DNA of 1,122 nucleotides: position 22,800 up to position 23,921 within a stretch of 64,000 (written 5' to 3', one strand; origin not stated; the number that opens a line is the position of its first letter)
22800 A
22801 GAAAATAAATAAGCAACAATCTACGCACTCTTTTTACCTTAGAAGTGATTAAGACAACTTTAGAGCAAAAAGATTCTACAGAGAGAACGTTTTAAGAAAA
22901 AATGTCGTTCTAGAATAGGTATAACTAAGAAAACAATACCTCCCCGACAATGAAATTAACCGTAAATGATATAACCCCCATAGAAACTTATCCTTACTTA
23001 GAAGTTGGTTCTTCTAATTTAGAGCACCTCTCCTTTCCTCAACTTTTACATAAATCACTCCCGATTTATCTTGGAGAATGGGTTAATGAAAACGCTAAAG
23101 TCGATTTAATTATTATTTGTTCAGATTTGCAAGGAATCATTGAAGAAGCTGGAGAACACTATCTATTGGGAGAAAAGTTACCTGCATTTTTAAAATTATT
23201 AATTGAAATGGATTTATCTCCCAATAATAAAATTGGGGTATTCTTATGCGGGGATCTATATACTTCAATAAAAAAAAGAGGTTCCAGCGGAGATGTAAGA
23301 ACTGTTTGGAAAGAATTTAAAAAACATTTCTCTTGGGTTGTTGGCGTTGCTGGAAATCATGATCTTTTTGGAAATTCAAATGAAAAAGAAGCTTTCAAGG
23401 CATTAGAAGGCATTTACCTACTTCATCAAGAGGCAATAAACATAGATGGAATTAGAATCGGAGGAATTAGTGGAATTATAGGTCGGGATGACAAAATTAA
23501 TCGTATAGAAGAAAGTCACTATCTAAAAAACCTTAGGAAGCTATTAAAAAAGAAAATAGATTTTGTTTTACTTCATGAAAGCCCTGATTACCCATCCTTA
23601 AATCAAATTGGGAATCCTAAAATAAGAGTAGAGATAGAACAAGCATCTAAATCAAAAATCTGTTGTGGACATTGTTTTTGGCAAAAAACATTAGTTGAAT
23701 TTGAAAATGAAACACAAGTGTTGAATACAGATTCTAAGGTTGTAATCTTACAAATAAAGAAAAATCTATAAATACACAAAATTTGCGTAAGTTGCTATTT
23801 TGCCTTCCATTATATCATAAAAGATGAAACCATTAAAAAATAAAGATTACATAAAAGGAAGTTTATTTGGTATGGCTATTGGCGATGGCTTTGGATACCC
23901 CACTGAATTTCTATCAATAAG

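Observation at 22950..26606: Metallophosphoesterase followed by two tandem ADP-ribosylglycohydrolase paralogues and a Cys-motif membrane protein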

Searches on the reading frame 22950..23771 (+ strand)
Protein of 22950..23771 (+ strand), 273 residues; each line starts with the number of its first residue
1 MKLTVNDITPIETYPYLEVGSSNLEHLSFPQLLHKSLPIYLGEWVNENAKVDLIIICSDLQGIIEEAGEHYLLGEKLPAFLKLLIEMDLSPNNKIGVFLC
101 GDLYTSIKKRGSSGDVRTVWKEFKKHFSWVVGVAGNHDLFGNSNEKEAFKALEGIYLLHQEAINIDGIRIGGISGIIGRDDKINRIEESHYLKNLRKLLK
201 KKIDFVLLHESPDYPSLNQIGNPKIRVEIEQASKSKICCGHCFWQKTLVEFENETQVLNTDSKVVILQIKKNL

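Call 3: search_protein_families(library=pfam, proteins=[window:22950-23771:+], max_evalue=0.01)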
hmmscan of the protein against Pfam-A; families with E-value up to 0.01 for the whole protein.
window:22950-23771:+ (273 aa): 1 family
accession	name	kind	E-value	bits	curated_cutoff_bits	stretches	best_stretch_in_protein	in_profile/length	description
PF00149.33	Metallophos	-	6.4e-06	27.2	21.5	1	54-241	3-187/191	Calcineurin-like phosphoesterase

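Call 4: search_protein_families(library=ncbifam, proteins=[window:22950-23771:+], max_evalue=0.01)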
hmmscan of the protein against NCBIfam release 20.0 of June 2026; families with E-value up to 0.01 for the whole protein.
window:22950-23771:+ (273 aa): 0 families

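Call 5: search_protein_families(library=padloc, proteins=[window:22950-23771:+], max_evalue=0.01)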
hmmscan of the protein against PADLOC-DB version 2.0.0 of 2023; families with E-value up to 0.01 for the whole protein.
window:22950-23771:+ (273 aa): 1 family
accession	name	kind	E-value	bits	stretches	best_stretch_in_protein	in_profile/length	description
PDLC04908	PDC-S10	-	6.1e-11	40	1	100-259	36-197/223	-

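Call 9: find_encoding_contigs(protein=window:22950-23771:+, flank=10000, max_places=6)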
Protein window:22950-23771:+ (273 aa): no gene with exactly this product is on record in the collection.

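Call 10: find_homologous_proteins(query=window:22950-23768:+, max_evalue=0.001)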
Query window:22950-23768:+ (273 aa): 117 proteins with E <= 0.001 among 666 candidates.
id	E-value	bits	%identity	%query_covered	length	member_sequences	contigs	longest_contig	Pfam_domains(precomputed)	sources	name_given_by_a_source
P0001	1.4e-137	475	77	99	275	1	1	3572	PF00149.34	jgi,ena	-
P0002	7.8e-125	434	70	99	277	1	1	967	PF00149.34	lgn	-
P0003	2.5e-109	383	60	99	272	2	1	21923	-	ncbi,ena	-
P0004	1.0e-108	381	63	99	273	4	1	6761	PF00149.34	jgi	-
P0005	1.2e-108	380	62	99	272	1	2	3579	PF00149.34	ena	-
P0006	1.5e-108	380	62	99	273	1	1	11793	PF00149.34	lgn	-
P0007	5.0e-108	378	64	100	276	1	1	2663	PF12850.13,PF00149.34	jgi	-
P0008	7.0e-108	378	61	100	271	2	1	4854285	-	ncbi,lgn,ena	-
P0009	1.4e-107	377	64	100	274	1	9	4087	PF00149.34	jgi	jgi:Icc-related predicted phosphoesterase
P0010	1.8e-107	377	59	100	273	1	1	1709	-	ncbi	-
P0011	2.4e-107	376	60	99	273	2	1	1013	-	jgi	jgi:Icc-related predicted phosphoesterase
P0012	2.9e-107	376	63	99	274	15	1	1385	PF00149.34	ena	-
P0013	3.7e-107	376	60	99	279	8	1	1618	PF00149.34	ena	-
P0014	5.4e-107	375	61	100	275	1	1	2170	PF00149.34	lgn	-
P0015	2.3e-106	373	62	99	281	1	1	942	PF00149.34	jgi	-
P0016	2.8e-106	373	58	100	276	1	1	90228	PF00149.34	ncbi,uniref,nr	ncbi:metallophosphoesterase [Flammeovirga sp. OC4]|uniref:metallophosphoesterase n=1 Tax=Flammeovirg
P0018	1.1e-105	371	61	99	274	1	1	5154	PF00149.34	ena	-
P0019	2.1e-105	370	60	99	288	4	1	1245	PF00149.34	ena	-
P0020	2.7e-105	369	60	99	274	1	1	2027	PF00149.34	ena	-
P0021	5.1e-105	369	62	99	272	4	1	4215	PF00149.34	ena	-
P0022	5.2e-105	369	60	100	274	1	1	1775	PF00149.34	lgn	-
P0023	1.3e-104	367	60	99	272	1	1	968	PF00149.34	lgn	-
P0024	1.3e-104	367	59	99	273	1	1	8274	PF00149.34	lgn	-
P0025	1.8e-104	367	60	99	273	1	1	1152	PF00149.34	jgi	-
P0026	3.4e-104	366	61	98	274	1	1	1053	PF00149.34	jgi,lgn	-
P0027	7.6e-104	365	60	99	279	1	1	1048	PF00149.34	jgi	-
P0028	2.3e-103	363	60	98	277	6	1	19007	PF00149.34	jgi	-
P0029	2.6e-103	363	60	99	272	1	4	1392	PF00149.34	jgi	jgi:Icc-related predicted phosphoesterase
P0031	3.3e-102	359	58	99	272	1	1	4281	PF00149.34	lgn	-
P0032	1.5e-101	357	60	99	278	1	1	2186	PF00149.34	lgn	-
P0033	3.0e-101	356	60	98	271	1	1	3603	PF00149.34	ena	-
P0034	3.7e-101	356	58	98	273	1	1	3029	PF00149.34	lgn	-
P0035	3.5e-100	353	61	99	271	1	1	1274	PF12850.13,PF00149.34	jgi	jgi:3',5'-cyclic-AMP phosphodiesterase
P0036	4.1e-100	352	57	99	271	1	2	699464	PF00149.34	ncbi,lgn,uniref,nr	ncbi:Predicted phosphoesterase [Lishizhenia tianjinensis]|uniref:Predicted phosphoesterase n=1 Tax=L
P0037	1.5e-99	351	56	99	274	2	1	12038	PF00149.34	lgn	-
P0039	3.4e-99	350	57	99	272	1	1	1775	PF00149.34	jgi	-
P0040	4.9e-99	349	58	99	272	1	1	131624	PF00149.34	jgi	jgi:Icc-related predicted phosphoesterase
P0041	8.2e-99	348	57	98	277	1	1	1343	PF00149.34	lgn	-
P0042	1.1e-98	348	57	98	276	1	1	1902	PF00149.34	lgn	-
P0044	5.6e-98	345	58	99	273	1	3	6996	PF00149.34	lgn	-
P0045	6.6e-98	345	54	99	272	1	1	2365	PF00149.34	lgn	-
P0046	1.6e-97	344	57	100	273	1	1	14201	PF00149.34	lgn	-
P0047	4.1e-97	343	57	98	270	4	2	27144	PF00149.34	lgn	-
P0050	2.6e-96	340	57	98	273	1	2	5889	PF00149.34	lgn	-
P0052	7.6e-96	339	55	99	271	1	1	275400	PF00149.34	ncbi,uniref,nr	ncbi:metallophosphoesterase [Flammeovirga sp. SJP92]|uniref:metallophosphoesterase family protein n=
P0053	4.7e-95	336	57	98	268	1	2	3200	PF00149.34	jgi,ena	-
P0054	2.5e-94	334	55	99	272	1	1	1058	PF00149.34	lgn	-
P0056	6.2e-92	326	55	100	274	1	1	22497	PF00149.34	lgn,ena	-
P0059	1.9e-90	321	54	98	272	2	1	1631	PF00149.34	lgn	-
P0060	2.1e-90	321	55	100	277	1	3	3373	PF00149.34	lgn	-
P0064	3.8e-82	294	48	99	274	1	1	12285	PF00149.34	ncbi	ncbi:MAG: metallophosphoesterase [Bacteroidota bacterium]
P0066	1.8e-81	291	54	90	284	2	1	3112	PF00149.34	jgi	-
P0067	6.1e-77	277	51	95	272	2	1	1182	PF00149.34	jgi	jgi:3',5'-cyclic-AMP phosphodiesterase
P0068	1.0e-76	276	51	99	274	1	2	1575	PF12850.13,PF00149.34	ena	-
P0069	1.6e-75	272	48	99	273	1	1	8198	PF00149.34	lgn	-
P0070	4.8e-74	267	50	99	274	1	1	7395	PF12850.13,PF00149.34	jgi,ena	jgi:Icc-related predicted phosphoesterase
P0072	1.0e-72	263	49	95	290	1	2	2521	PF00149.34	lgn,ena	-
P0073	5.0e-71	257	49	99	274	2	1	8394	PF00149.34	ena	-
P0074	6.3e-70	254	49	99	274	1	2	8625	PF12850.13,PF00149.34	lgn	-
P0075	6.5e-70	253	49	99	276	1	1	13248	PF12850.13,PF00149.34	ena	-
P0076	1.1e-69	253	49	100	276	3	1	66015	PF00149.34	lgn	-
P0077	2.1e-69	252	46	93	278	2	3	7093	PF00149.34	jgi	jgi:Icc-related predicted phosphoesterase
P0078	3.7e-69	251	47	99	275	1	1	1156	PF12850.13,PF00149.34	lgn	-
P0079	4.8e-69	251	48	99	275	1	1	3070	PF12850.13,PF00149.34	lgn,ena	-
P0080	8.0e-69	250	47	98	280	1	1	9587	PF12850.13,PF00149.34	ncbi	-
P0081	2.9e-68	248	48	99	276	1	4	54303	PF00149.34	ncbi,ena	-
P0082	3.4e-68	248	47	99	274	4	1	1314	PF12850.13,PF00149.34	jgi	-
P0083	1.3e-67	246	46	99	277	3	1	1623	PF00149.34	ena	-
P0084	4.0e-67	244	45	98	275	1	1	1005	PF00149.34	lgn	-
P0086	3.4e-66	241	48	98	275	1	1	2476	PF00149.34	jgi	jgi:3',5'-cyclic-AMP phosphodiesterase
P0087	1.3e-65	239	48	98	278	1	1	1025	PF00149.34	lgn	-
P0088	1.8e-65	239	48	98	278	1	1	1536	PF12850.13,PF00149.34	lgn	-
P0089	5.0e-65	237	48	99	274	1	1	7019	PF12850.13,PF00149.34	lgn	-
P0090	1.5e-64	236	45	99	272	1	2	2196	PF12850.13,PF00149.34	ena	-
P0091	4.0e-64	234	53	80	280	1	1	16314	PF00149.34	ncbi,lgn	-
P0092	1.4e-63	233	44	99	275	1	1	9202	PF00149.34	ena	-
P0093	1.4e-63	233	45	97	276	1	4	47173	PF00149.34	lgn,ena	-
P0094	3.4e-63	231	44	98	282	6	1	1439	PF00149.34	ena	-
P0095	7.7e-63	230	46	98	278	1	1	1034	PF12850.13,PF00149.34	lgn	-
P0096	2.9e-62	228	45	98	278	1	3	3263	PF12850.13,PF00149.34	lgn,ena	-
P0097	5.9e-62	227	43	100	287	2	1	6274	PF00149.34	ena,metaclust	metaclust:\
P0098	5.8e-61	224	43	98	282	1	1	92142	PF00149.34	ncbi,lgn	-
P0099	1.2e-60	223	42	98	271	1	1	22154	PF00149.34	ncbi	-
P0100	2.0e-59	219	42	93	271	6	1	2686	PF00149.34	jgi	jgi:Icc-related predicted phosphoesterase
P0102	6.9e-53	198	41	98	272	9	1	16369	PF00149.34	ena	-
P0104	5.1e-47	178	40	95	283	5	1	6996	PF00149.34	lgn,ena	-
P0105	4.4e-46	175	37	96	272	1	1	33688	PF00149.34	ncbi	-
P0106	3.7e-41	159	36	98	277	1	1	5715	PF00149.34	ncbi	-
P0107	2.3e-40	157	37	92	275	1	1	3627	PF00149.34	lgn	-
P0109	1.1e-36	144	36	96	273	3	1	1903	PF00149.34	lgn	-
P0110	1.4e-35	141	39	85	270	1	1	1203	PF00149.34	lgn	-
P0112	5.1e-34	136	40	80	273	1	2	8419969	PF00149.34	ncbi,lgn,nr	ncbi:hypothetical protein NIES4103_38170 [Nostoc sp. NIES-4103]|nr:hypothetical protein NIES4103_381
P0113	4.8e-31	126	34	94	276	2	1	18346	PF00149.34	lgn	-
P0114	2.4e-30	124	38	80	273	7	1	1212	PF00149.34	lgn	-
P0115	2.5e-25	107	32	92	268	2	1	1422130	PF00149.34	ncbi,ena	-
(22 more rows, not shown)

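Call 12: find_related_loci(query=A1, collection=genome_contigs, flank=10000)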
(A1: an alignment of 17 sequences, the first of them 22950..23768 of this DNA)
Query A1 (273 aa) in genome_contigs; peptide patterns used: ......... (x = any residue, [..] = any of these).
377 stretches matched a pattern; 239 encode a relative of the query (tblastn E <= 1e-3); the best 80 are kept; 80 distinct loci.
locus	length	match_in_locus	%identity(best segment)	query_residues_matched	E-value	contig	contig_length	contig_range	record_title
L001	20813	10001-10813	62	1-272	5e-105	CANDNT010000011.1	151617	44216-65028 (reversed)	Flavobacteriaceae bacterium RhTr2 genome assembly, contig: NODE_11_length_151617_cov_203.122, whole genome shotgun seque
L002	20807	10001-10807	57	1-269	1e-104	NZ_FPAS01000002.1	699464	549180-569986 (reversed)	Lishizhenia tianjinensis strain CGMCC 1.7005, whole genome shotgun sequence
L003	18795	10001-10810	60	1-270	9e-104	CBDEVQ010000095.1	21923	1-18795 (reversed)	MAG: Flavobacteriales bacterium isolate c9eb949b-bc1f-4219-ae45-44c701134771 genome assembly, contig: contig_95, whole g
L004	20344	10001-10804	55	1-269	1e-99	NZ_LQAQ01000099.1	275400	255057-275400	Flammeovirga sp. SJP92 Scaffold6_2, whole genome shotgun sequence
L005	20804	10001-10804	59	1-268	8e-100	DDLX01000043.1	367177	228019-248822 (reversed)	MAG TPA_asm: Cytophagales bacterium UBA2561 UBA2561_contig_125, whole genome shotgun sequence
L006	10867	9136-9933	59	1-267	6e-99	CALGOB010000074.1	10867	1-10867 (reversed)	MAG: uncultured Cyclobacteriaceae bacterium isolate L4_Bin_METABAT__73_1 genome assembly, contig: c_000000267996, whole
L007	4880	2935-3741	61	1-268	2e-96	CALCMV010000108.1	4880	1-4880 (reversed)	MAG: uncultured Saprospiraceae bacterium isolate R2_Bin_Bin_181_sub_1 genome assembly, contig: c_000001151290, whole gen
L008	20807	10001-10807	53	1-268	1e-95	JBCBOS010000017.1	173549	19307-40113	MAG: Bacteroidota bacterium isolate J06633_12 NODE_17_length_173549_cov_12.988056, whole genome shotgun sequence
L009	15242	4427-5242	55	1-271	9e-95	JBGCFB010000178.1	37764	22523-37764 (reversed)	MAG: Bacteroidia bacterium isolate SGMAG-32 contig178, whole genome shotgun sequence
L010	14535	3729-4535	56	1-268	1e-90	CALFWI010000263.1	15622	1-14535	MAG: uncultured Saprospiraceae bacterium isolate H2_Bin_Bin_11_4 genome assembly, contig: c_000000802413, whole genome s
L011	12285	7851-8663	48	3-271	2e-87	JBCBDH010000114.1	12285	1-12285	MAG: Bacteroidota bacterium isolate J06597_4 NODE_114_length_12285_cov_4.313155, whole genome shotgun sequence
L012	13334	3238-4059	48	1-271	9e-75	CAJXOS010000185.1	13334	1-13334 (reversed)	MAG TPA_asm: uncultured Lewinella sp. isolate SRR3880208_bin.3_MetaBAT_v2.12.1_MAG genome assembly, contig: NODE_456_len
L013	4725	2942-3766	43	1-271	3e-72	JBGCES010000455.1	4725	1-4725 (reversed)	MAG: Saprospiraceae bacterium isolate SGMAG-41 contig455, whole genome shotgun sequence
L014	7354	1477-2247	46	13-267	2e-71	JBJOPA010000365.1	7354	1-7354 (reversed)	MAG: Bacteroidota bacterium isolate watershed3_2019_sw_WHONDRS-S19S_0084_B_bin.25 scaffold_752993, whole genome shotgun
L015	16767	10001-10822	45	1-271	4e-66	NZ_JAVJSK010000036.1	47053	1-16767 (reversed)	MAG: Phaeodactylibacter sp. isolate G1-WW12-15 k141_2997, whole genome shotgun sequence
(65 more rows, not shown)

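Call 38: search_solved_structures(query=A1, max_evalue=0.01, show_alignments=2)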
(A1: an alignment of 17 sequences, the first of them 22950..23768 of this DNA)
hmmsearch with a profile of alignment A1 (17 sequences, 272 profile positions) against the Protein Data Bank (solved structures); distinct sequences matched with E-value up to 0.01: 0.

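Call 44: predict_structure(alignment_id=A1)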
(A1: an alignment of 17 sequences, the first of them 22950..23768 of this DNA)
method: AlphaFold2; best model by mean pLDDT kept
length: 273 residues; sequences in the alignment: 17
mean_pLDDT: 93.6   pTM: 0.92
mean pLDDT of the five models: 93.6, 93.4, 93.4, 92.5, 91.9
residues with pLDDT >= 90: 240; 70-90: 22; 50-70: 9; < 50: 2
segments of 3 or more residues with pLDDT < 50: none
pLDDT, mean of each block of 10 residues (from residue 1): 90 94 58 94 95 96 93 97 93 94 90 94 98 97 95 97 98 96 95 97 96 97 98 94 95 96 96 71
secondary structure, 60 per line:
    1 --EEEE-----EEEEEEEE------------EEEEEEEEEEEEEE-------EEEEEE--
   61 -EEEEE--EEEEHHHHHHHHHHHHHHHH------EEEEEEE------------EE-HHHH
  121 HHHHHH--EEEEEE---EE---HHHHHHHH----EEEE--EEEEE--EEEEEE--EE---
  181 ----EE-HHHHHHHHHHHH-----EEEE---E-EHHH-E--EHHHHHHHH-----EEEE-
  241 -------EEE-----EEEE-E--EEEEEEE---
elements in order: E3-6 E12-19 E32-45 E53-58 E62-66 E69-72 H73-88 E95-101 H117-126 E129-134 H143-150 E155-158 E161-165 E168-173 H188-199 E205-208 H223-230 E236-239 E248-250 E256-259 E264-270

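Call 46: search_dna_similar(query=window:22950-23768:+, collection=phages, mode=protein, max_rows=10)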
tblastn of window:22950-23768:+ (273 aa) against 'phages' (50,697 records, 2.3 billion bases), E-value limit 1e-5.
No match.

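Call 47: fold_search(model_id=the predicted structure, library=pdb)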
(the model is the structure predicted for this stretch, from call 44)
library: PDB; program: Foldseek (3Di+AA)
matches with E <= 10: 471; with E <= 0.001: 40
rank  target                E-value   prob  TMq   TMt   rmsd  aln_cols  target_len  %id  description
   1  3rl3                  6.4e-07  1.00  0.50  0.50   5.4       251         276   13  Rat metallophosphodiesterase MPPED2 (released 2011-08-10)
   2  3rl5                  1.2e-06  1.00  0.45  0.44   8.2       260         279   13  Rat metallophosphodiesterase MPPED2 H67R Mutant (released 2011-08-10)
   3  3rl4                  1.3e-06  1.00  0.47  0.47   8.0       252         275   14  Rat metallophosphodiesterase MPPED2 G252H Mutant (released 2011-08-10)
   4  1uf3_B                7.5e-06  1.00  0.54  0.63   3.9       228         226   15  Crystal structure of TT1561 of thermus thermophilus HB8 (released 2003-11-23)
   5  5k78_A                8.9e-06  1.00  0.51  0.41   6.7       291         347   16  Dbr1 in complex with 16-mer branched RNA (released 2016-12-07)
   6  4tug_C                1.4e-05  1.00  0.47  0.42   5.5       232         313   17  Crystal structure of MjMre11-DNA2 complex (released 2014-10-15)
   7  5k78_B                1.7e-05  1.00  0.52  0.42   6.1       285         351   15  Dbr1 in complex with 16-mer branched RNA (released 2016-12-07)
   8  1uf3_C                2.3e-05  1.00  0.51  0.60   4.3       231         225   14  Crystal structure of TT1561 of thermus thermophilus HB8 (released 2003-11-23)
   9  4tug_A                2.6e-05  1.00  0.47  0.42   5.6       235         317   16  Crystal structure of MjMre11-DNA2 complex (released 2014-10-15)
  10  5k73_D                2.9e-05  1.00  0.52  0.42   5.2       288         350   17  as-isolated Dbr1 with Fe(II) and Zn(II) (released 2016-12-07)
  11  4tug_B                4.0e-05  1.00  0.46  0.42   5.8       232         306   16  Crystal structure of MjMre11-DNA2 complex (released 2014-10-15)
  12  6unc_B                7.5e-05  1.00  0.45  0.44   6.8       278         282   11  The crystal structure of Phosphopantetheinyl Hydrolase (PptH) from Mycobacterium tuberculosis (released 2020-04-22)
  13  6unc_C                1.1e-04  1.00  0.47  0.46   6.6       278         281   11  The crystal structure of Phosphopantetheinyl Hydrolase (PptH) from Mycobacterium tuberculosis (released 2020-04-22)
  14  1oi8_A                1.1e-04  1.00  0.43  0.26   7.6       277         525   13  5'-Nucleotidase (E. coli) with an Engineered Disulfide Bridge (P90C, L424C) (released 2004-06-10)
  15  1oid_B                1.1e-04  1.00  0.44  0.27   7.0       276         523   13  5'-Nucleotidase (E. coli) with an Engineered Disulfide Bridge (S228C, P513C) (released 2004-06-10)
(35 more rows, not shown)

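Call 56: find_encoding_contigs(protein=P0001, flank=5000, max_places=2)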
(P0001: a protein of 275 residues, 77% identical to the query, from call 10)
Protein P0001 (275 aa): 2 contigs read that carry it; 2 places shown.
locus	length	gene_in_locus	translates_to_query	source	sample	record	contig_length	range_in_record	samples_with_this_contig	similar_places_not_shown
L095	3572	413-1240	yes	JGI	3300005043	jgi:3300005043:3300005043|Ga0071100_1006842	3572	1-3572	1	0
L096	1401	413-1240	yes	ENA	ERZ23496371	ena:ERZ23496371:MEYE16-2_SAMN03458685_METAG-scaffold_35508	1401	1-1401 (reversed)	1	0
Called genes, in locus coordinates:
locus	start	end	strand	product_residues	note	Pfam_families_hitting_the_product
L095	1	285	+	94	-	?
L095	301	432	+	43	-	-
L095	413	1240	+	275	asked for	PF00149:Metallophos (weak)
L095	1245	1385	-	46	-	-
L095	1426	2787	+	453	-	PF25199:nSTAND_NTPase5 (faint), PF00931:NB-ARC, PF13191:AAA_16, PF20720:nSTAND3 (faint), PF13173:AAA_14, PF13401:AAA_22 (weak), PF19964:EAD11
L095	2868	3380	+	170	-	-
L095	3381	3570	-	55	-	?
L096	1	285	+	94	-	?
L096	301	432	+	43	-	-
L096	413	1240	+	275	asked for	PF00149:Metallophos (weak)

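Call 73: find_encoding_contigs(protein=P0112, flank=6000, max_places=1)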
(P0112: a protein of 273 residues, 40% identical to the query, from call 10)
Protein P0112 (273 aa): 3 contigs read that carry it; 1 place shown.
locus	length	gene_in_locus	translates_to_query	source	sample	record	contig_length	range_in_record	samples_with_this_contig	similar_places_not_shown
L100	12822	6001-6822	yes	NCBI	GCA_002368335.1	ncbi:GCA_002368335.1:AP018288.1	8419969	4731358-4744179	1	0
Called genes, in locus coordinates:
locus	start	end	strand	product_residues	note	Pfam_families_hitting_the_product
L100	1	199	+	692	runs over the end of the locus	PF07244:POTRA (weak), PF08479:POTRA_2, PF25280:POTRA2_Toc75 (faint), PF07244:POTRA, PF01103:Omp85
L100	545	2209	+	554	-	PF00069:Pkinase, PF07714:PK_Tyr_Ser-Thr, PF03109:ABC1 (weak), PF01636:APH (faint)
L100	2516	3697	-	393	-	PF09587:PGA_cap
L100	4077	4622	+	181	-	PF07081:DUF1349, PF17851:GH43_C2 (weak)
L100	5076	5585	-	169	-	PF02132:RecR_ZnF (weak), PF01751:Toprim, PF13662:Toprim_4, PF21175:RecR_C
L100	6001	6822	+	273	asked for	PF00149:Metallophos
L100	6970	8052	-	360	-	PF00124:Photo_RC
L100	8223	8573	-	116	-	PF11969:DcpS_C, PF01230:HIT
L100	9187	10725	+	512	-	PF13231:PMT_2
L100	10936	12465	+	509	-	PF13541:ChlI, PF01078:Mg_chelatase, PF07728:AAA_5, PF13335:Mg_chelatase_C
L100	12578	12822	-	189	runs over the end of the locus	PF05685:Uma2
